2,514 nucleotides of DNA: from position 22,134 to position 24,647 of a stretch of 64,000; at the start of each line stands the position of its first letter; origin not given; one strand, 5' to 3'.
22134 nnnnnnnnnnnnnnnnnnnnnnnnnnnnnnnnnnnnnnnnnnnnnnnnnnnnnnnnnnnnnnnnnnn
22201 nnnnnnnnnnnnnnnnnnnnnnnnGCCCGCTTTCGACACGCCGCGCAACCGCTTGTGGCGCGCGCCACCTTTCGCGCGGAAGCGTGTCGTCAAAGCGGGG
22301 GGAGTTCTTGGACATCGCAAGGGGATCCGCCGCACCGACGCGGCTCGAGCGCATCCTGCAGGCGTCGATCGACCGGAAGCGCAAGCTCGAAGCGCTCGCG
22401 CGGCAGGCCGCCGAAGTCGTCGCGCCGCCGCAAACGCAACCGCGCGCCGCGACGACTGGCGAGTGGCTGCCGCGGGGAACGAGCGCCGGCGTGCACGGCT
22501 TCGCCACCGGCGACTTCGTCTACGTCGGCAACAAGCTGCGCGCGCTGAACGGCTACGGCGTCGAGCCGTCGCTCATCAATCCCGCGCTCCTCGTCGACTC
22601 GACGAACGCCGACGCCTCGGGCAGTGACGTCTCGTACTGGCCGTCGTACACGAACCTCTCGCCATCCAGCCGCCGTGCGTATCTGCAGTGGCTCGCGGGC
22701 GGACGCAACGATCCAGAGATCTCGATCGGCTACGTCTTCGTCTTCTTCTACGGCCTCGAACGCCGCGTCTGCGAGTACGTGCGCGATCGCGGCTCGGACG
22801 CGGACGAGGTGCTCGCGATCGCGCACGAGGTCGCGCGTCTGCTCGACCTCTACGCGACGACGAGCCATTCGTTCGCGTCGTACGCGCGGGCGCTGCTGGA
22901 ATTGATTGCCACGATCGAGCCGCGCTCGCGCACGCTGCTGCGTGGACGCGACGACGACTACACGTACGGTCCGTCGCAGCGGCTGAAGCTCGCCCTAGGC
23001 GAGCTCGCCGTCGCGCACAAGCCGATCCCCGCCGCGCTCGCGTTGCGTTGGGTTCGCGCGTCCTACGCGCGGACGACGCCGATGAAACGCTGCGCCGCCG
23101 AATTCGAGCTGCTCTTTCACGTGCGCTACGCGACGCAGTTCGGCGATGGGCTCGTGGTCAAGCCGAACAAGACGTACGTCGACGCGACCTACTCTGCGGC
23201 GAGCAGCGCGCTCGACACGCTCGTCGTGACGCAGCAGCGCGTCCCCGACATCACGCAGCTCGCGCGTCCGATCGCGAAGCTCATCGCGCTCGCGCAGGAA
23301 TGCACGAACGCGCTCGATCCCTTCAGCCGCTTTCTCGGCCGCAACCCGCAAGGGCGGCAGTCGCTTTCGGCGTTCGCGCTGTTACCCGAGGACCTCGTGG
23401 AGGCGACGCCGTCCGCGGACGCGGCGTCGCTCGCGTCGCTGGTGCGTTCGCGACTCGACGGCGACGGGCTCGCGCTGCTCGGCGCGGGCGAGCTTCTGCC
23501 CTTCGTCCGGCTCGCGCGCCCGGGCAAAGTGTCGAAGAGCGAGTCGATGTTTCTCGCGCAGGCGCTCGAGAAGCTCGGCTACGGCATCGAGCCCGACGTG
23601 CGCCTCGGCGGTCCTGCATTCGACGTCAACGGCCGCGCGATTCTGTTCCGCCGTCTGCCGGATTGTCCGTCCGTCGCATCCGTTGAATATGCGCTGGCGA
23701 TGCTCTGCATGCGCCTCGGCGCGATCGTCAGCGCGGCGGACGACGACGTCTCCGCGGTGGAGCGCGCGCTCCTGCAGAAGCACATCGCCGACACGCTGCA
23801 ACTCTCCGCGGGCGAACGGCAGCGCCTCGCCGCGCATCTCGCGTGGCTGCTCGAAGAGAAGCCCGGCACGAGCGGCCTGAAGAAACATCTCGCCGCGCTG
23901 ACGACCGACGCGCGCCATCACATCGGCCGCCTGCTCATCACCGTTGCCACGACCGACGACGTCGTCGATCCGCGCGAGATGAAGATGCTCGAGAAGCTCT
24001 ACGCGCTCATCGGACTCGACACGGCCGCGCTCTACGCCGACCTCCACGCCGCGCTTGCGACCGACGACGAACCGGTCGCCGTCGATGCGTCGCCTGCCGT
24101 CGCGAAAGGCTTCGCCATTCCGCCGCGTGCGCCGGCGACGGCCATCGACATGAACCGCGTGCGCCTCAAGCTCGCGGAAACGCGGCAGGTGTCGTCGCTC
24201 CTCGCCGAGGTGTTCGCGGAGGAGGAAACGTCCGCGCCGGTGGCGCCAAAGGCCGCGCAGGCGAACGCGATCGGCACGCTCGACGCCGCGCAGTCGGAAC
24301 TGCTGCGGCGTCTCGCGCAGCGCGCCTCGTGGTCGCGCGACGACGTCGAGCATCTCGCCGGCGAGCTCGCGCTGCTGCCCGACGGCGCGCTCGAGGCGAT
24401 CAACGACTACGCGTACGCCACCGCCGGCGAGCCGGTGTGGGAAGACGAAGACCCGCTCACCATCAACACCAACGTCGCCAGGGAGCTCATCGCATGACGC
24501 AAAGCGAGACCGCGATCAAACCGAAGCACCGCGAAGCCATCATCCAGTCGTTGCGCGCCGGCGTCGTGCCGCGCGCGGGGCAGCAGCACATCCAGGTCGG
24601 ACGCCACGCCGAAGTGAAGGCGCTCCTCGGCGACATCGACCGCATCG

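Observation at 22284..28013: Three-gene TerB / ATPase / DEAD-box helicase cassette matching the Shango anti-phage system architecture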

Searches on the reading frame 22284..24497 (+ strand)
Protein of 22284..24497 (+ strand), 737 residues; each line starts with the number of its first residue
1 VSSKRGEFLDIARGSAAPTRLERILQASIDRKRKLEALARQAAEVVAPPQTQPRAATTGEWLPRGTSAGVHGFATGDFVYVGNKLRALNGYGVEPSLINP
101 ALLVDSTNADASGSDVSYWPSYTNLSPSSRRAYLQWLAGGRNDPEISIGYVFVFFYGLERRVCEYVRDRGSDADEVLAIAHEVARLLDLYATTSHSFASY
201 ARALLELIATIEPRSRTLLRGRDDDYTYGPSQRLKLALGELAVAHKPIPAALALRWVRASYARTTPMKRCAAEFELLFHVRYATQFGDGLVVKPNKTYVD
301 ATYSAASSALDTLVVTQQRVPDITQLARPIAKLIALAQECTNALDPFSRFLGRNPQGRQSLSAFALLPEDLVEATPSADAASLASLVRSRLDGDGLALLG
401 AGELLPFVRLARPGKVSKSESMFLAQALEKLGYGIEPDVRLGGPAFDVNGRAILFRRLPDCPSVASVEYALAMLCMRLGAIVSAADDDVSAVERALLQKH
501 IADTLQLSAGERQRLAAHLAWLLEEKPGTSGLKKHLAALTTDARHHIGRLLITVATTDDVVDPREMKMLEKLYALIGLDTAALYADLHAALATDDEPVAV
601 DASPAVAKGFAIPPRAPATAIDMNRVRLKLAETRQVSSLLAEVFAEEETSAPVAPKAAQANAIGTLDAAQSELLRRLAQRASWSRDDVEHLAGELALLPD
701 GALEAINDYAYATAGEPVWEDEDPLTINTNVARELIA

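Call 9: search_protein_families(library=pfam, proteins=[window:22284-24494:+], max_evalue=0.01)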
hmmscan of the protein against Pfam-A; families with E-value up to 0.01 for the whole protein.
window:22284-24494:+ (737 aa): 3 families
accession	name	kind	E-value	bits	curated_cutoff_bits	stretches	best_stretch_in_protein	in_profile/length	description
PF13208.11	TerB_N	-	2.5e-46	158.5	25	1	65-259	3-197/207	TerB N-terminal domain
PF15615.11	TerB_C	-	9.3e-22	78.3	26.3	1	616-735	14-147/148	TerB-C domain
PF05099.18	TerB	-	1e-10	42.4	24.4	1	476-582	5-112/118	Tellurite resistance protein TerB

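Call 10: search_protein_families(library=padloc, proteins=[window:22284-24494:+], max_evalue=0.01)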
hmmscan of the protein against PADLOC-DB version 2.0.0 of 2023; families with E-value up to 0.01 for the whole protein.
window:22284-24494:+ (737 aa): 1 family
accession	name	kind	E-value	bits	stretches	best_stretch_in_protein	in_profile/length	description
PDLC03958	SngA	-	1.6e-89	299.9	1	41-735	24-523/528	-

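Call 23: search_protein_families(library=ncbifam, proteins=[window:22284-24494:+], max_evalue=0.001)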
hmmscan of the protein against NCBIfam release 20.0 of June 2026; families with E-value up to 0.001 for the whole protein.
window:22284-24494:+ (737 aa): 0 families

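Call 50: search_dna_similar(query=window:22284-24494:+, collection=plasmids, mode=protein, max_rows=30, rows=spread)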
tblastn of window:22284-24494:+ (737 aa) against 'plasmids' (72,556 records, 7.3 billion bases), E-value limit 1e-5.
Records with a match: 681; places in all: 683; records where one place covers at least 80% of the query: 666.
Best place of each record, by identity: <60% 681.
By first word of the organism name: Klebsiella 450; Salmonella 144; Escherichia 14; Sulfitobacter 7; Phaeobacter 5; Bradyrhizobium 4; Raoultella 4; Paracoccus 3; Burkholderia 3; Mesorhizobium 3; and 34 more.
By predicted mobility (MOB-suite, as given by PLSDB): conjugative 541; non-mobilizable 96; mobilizable 44.
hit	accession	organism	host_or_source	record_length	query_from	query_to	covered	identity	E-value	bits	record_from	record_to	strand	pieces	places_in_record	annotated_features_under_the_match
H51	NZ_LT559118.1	Nonomuraea gerenzanensis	-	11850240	39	736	95%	37.7%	4e-106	363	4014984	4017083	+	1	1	none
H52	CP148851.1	Salmonella enterica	Dog,single cell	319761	39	735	95%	31.9%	9e-87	307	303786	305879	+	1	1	none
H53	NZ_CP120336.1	Salmonella enterica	food,State of Palestine: West Bank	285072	39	735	95%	31.8%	5e-88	311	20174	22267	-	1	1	TerB N-terminal domain-containing protein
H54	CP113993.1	Salmonella enterica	Homo sapiens,human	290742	39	735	95%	31.8%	5e-88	311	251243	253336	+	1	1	TerB N-terminal domain-containing protein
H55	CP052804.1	Salmonella enterica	Chicken Legs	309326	39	735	95%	31.8%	5e-88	311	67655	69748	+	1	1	ATPase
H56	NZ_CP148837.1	Salmonella enterica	-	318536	39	735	95%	31.8%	5e-88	311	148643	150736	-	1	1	TerB N-terminal domain-containing protein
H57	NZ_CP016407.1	Salmonella enterica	chicken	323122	39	735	95%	31.8%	5e-88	311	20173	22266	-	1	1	TerB N-terminal domain-containing protein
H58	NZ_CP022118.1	Salmonella enterica subsp. enterica serovar Macclesfield ...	-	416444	39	735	95%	31.5%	2e-87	309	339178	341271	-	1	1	TerB N-terminal domain-containing protein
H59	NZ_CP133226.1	Klebsiella quasipneumoniae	Homo sapiens,BALF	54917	50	718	91%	32.6%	6e-84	298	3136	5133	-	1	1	TerB N-terminal domain-containing protein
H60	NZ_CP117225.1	Klebsiella pneumoniae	whole organism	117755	50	718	91%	32.6%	6e-84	298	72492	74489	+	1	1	TerB N-terminal domain-containing protein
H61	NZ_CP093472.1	Klebsiella pneumoniae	Homo sapiens,Isolated from blood of a ...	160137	50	718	91%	32.6%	6e-84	298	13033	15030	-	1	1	TerB N-terminal domain-containing protein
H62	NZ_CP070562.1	Klebsiella pneumoniae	Homo sapiens,urine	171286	50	718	91%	32.6%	6e-84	298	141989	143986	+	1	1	TerB N-terminal domain-containing protein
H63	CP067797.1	Klebsiella pneumoniae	Homo sapiens,urine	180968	50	718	91%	32.6%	6e-84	298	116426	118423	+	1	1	TerB N-terminal domain-containing protein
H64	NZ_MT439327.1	Klebsiella pneumoniae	-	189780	50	718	91%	32.6%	6e-84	298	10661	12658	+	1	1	TerB N-terminal domain-containing protein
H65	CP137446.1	Klebsiella pneumoniae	Homo sapiens,whole organism,urine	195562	50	718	91%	32.6%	6e-84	298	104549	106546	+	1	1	TerB N-terminal domain-containing protein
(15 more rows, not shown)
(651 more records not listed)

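Call 53: search_solved_structures(query=window:22284-24494:+, max_evalue=0.01)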
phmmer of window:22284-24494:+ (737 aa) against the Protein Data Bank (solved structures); distinct sequences matched with E-value up to 0.01: 0.
